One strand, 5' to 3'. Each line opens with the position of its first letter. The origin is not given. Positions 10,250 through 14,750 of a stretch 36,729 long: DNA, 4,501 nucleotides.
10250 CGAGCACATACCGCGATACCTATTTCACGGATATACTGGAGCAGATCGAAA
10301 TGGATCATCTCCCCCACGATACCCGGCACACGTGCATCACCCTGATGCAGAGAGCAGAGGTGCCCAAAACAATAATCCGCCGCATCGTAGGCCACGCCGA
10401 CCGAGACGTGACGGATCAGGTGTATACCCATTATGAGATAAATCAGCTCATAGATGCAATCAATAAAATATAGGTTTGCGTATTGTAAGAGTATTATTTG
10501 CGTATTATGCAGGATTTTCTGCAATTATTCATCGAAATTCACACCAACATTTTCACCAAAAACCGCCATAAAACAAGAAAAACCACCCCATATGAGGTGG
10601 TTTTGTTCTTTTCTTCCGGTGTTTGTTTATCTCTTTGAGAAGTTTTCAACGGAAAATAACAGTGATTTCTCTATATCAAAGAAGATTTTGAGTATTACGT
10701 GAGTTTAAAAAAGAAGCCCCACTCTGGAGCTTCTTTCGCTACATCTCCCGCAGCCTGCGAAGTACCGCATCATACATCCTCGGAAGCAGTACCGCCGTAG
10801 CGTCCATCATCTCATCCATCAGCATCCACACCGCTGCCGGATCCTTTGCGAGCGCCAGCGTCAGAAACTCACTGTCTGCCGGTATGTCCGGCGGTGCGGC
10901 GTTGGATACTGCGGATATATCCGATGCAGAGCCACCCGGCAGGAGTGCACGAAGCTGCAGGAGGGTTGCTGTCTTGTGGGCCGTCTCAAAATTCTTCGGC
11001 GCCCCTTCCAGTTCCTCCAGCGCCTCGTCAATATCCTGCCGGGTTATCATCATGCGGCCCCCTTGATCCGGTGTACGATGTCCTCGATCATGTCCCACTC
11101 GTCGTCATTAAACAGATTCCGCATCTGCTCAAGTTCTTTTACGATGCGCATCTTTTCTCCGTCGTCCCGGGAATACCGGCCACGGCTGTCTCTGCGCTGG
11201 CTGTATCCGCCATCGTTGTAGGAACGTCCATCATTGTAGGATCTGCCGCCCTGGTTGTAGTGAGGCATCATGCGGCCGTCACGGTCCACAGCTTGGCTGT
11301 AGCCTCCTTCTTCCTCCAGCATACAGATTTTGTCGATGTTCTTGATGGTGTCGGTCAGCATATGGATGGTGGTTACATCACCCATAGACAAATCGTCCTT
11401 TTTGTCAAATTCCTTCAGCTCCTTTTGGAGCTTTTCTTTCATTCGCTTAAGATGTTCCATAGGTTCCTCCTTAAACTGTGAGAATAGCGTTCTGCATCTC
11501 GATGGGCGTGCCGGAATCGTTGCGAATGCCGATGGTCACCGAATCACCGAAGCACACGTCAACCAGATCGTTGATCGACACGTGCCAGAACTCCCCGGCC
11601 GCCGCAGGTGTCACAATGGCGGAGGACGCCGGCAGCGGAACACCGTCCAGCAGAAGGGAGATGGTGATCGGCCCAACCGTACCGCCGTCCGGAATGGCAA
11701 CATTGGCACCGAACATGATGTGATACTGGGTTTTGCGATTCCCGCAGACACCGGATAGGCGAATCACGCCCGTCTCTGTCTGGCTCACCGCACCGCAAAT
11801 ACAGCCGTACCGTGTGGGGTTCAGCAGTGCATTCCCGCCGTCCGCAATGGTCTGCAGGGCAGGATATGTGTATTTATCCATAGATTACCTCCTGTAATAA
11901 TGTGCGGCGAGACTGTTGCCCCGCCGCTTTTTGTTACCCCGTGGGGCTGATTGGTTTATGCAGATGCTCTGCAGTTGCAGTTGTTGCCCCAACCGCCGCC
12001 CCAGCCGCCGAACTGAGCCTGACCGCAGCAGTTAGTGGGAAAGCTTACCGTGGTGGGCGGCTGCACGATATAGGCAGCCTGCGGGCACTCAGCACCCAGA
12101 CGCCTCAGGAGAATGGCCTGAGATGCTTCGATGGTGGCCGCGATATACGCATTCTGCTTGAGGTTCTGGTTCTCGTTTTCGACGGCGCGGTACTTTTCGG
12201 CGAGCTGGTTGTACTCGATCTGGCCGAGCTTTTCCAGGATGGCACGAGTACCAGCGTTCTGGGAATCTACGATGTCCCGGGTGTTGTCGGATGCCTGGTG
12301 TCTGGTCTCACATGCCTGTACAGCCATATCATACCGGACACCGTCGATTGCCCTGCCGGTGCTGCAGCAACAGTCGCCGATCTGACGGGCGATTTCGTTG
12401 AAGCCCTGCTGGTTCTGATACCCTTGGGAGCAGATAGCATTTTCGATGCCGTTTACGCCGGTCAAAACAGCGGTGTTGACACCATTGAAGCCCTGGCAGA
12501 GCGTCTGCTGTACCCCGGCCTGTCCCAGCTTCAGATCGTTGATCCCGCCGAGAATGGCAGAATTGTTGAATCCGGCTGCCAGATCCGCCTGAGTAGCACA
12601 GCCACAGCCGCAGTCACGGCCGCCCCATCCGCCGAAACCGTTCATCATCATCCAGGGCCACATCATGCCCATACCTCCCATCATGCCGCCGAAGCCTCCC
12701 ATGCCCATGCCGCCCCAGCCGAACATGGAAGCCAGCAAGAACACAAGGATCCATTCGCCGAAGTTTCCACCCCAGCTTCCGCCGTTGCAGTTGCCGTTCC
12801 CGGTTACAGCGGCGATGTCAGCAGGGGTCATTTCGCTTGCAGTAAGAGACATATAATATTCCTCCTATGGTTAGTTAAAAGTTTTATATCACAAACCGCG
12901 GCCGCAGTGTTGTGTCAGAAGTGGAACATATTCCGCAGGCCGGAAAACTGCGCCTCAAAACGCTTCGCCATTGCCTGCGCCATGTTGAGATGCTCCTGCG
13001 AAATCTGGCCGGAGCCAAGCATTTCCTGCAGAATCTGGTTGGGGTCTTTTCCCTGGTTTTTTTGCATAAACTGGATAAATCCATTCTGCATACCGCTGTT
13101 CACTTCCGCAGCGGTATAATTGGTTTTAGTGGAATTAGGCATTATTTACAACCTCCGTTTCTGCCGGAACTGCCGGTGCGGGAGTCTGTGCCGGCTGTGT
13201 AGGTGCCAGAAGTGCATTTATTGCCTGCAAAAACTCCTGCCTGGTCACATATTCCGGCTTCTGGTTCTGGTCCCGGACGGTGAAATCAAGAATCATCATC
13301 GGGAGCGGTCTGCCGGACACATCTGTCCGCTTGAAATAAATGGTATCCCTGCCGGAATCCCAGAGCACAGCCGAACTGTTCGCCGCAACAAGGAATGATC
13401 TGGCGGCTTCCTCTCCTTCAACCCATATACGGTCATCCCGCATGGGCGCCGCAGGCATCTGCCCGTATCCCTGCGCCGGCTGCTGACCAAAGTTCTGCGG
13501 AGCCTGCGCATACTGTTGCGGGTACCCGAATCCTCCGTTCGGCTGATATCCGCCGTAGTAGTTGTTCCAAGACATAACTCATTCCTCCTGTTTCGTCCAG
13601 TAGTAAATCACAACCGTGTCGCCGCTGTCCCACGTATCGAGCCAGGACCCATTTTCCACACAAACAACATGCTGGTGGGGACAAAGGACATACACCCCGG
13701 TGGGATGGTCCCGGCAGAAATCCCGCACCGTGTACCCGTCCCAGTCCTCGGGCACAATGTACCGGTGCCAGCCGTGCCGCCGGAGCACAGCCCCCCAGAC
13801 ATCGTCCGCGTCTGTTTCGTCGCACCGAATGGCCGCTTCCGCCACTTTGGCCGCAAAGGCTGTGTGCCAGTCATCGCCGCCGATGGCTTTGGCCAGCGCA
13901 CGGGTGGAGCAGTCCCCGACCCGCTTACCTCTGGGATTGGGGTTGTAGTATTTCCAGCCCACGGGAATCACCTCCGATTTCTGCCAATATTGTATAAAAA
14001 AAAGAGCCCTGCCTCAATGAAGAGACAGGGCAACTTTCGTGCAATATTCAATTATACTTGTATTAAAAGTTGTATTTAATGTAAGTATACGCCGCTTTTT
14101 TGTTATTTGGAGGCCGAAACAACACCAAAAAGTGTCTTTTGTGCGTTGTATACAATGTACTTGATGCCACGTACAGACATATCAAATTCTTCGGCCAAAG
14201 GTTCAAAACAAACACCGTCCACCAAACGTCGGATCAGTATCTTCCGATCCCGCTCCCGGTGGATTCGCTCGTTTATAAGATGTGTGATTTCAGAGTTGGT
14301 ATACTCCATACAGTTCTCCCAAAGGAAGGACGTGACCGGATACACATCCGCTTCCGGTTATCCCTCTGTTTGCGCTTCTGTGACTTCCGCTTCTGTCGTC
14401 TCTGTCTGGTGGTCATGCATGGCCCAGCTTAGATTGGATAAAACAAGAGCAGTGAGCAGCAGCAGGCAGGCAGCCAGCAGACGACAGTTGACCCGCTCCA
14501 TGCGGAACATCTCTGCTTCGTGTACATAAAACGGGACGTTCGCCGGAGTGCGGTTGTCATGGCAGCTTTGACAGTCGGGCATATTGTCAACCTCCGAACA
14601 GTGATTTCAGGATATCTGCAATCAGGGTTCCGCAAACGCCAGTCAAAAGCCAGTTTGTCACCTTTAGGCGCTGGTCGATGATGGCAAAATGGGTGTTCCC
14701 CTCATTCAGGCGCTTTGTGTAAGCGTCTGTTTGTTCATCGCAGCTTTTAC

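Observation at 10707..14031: Terminator-insulated seven-gene cargo operon of unassignable low-complexity proteins between the lysis genes and attP/integrase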

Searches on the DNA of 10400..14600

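Call 71: search_rna_families(source=window, start=10400, end=14600, threshold=evalue, max_evalue=1)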
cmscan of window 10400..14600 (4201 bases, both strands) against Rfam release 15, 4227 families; matches with E-value up to 1: 3.
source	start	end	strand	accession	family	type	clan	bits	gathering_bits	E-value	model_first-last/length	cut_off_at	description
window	10573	10675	-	RF01859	Phe_leader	Cis-reg; leader;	-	30.9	55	0.025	1-125/125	no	Phenylalanine leader peptide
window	10571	10630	-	RF02063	STnc350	Gene; sRNA;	-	25.7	60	0.12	1-68/68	no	Salmonella enterica sRNA STnc350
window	11412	11436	+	RF01338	CRISPR-DR25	Gene; CRISPR;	CL00014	24.3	36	0.13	1-25/25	no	CRISPR RNA direct repeat element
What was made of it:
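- Tried and rejected: Rfam has no family for the hairpin (call 71).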

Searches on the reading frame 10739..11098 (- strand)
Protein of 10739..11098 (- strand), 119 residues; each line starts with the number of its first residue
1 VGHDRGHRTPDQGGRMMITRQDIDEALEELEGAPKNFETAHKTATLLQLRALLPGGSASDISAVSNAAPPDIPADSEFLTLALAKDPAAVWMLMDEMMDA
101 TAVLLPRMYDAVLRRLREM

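Call 3: search_protein_families(library=pfam, proteins=[window:10739-11098:-], max_evalue=1)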
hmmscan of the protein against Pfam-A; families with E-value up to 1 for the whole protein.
window:10739-11098:- (119 aa): 0 families

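Call 4: search_protein_families(library=phrogs, proteins=[window:10739-11098:-], max_evalue=1)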
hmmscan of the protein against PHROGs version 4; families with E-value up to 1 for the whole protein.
window:10739-11098:- (119 aa): 1 family
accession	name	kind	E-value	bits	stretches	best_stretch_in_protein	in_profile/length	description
phrog_25900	-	transcription regulation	0.041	14.8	1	13-33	51-71/83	transcriptional regulator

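Call 24: search_protein_families(library=ncbifam, proteins=[window:10739-11053:-], max_evalue=1)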
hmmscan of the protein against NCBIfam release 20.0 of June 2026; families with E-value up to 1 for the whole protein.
window:10739-11053:- (104 aa): 0 families

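Call 25: search_protein_families(library=padloc, proteins=[window:10739-11053:-], max_evalue=1)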
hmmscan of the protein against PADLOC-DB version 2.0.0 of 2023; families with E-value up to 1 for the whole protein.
window:10739-11053:- (104 aa): 0 families

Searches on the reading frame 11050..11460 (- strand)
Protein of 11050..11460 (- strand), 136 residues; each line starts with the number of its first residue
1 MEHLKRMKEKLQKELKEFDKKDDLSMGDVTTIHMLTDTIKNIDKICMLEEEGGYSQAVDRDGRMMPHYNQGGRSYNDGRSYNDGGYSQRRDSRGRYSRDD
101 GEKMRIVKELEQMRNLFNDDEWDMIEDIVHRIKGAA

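Call 3: search_protein_families(library=pfam, proteins=[window:11050-11460:-], max_evalue=1)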
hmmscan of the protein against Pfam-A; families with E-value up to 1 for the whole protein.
window:11050-11460:- (136 aa): 4 families
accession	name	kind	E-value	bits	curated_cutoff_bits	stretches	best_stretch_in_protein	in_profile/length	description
PF01627.28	Hpt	-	0.0025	18.5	24.6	1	109-136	13-40/84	Hpt domain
PF21977.1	DUF6926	-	0.072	13.8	27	1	35-69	21-55/73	Domain of unknown function (DUF6926)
PF20531.3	DUF6746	-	0.17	12.2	27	1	10-41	46-77/124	Family of unknown function (DUF6746)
PF12065.13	DUF3545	-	0.18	12.3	25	1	8-29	36-57/58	Protein of unknown function (DUF3545)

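Call 4: search_protein_families(library=phrogs, proteins=[window:11050-11460:-], max_evalue=1)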
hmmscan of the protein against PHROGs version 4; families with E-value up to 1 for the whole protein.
window:11050-11460:- (136 aa): 2 families
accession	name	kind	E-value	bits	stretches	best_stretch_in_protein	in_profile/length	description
phrog_28802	-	unknown function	0.00082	20.6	1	6-103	4-88/190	-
phrog_20902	-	unknown function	0.18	13.1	0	2-43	5-53/62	-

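Call 24: search_protein_families(library=ncbifam, proteins=[window:11050-11460:-], max_evalue=1)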
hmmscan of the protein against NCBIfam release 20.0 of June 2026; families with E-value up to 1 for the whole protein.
window:11050-11460:- (136 aa): 2 families
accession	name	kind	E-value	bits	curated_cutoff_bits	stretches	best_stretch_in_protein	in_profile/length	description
NF005277.0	PRK06789.1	equivalog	0.04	13.9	81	1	30-65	31-66/74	flagellar motor switch protein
NF041024.1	acVLRF1_NCBI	exception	0.06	13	125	1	47-96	79-125/208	acVLRF1 family peptidyl-tRNA hydrolase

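Call 25: search_protein_families(library=padloc, proteins=[window:11050-11460:-], max_evalue=1)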
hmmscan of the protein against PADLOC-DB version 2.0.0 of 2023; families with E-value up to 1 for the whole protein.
window:11050-11460:- (136 aa): 0 families
